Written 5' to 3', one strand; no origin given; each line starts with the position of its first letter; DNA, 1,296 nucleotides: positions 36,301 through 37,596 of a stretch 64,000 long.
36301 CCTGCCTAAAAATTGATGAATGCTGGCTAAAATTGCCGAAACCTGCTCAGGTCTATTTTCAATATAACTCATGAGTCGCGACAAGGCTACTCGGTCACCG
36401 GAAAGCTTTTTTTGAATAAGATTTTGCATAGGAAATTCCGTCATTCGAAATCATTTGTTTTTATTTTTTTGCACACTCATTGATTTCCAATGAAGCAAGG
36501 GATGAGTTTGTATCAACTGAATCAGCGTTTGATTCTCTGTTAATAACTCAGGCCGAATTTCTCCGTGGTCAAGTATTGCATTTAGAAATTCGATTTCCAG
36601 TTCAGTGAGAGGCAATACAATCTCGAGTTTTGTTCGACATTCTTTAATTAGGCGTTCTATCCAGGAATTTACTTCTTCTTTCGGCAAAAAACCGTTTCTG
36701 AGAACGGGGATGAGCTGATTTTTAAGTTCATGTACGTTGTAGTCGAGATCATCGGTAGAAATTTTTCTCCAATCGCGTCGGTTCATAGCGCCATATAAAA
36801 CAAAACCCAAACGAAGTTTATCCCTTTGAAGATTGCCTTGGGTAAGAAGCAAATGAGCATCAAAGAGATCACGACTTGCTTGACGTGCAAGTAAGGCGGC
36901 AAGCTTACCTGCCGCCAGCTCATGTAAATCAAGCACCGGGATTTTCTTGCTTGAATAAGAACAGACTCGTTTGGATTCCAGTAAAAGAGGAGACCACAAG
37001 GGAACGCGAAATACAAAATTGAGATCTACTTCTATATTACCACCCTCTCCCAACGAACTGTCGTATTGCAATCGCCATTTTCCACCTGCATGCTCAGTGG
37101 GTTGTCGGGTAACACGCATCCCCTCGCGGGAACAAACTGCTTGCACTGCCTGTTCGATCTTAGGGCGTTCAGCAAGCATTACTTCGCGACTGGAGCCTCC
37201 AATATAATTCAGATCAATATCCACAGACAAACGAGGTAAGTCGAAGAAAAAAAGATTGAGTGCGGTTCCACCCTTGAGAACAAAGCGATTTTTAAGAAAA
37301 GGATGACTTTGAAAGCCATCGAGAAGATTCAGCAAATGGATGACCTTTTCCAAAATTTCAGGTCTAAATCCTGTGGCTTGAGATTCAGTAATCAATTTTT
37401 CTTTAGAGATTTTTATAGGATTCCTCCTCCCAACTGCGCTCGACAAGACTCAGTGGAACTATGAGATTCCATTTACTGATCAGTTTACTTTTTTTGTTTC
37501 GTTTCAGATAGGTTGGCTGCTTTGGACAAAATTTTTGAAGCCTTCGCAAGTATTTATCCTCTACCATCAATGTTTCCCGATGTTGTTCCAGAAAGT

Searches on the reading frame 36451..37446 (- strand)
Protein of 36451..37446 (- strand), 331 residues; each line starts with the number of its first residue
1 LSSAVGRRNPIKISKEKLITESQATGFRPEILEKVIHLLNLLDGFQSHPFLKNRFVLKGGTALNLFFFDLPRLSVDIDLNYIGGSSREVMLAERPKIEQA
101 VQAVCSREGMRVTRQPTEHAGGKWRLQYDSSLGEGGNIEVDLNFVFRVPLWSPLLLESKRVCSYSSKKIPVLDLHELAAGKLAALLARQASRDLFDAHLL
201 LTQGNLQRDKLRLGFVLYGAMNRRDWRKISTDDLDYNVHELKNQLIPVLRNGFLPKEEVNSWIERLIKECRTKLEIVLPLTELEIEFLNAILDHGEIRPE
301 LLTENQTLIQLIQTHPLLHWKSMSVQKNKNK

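Call 97: search_protein_families(library=pfam, proteins=[window:36451-37446:-], max_evalue=0.0001)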
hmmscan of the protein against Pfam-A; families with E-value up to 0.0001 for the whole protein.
window:36451-37446:- (331 aa): 1 family
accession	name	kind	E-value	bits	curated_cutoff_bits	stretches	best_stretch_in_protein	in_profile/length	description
PF08843.17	AbiEii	-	3e-32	112.9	22.5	1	42-231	3-192/238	Nucleotidyl transferase AbiEii toxin, Type IV TA system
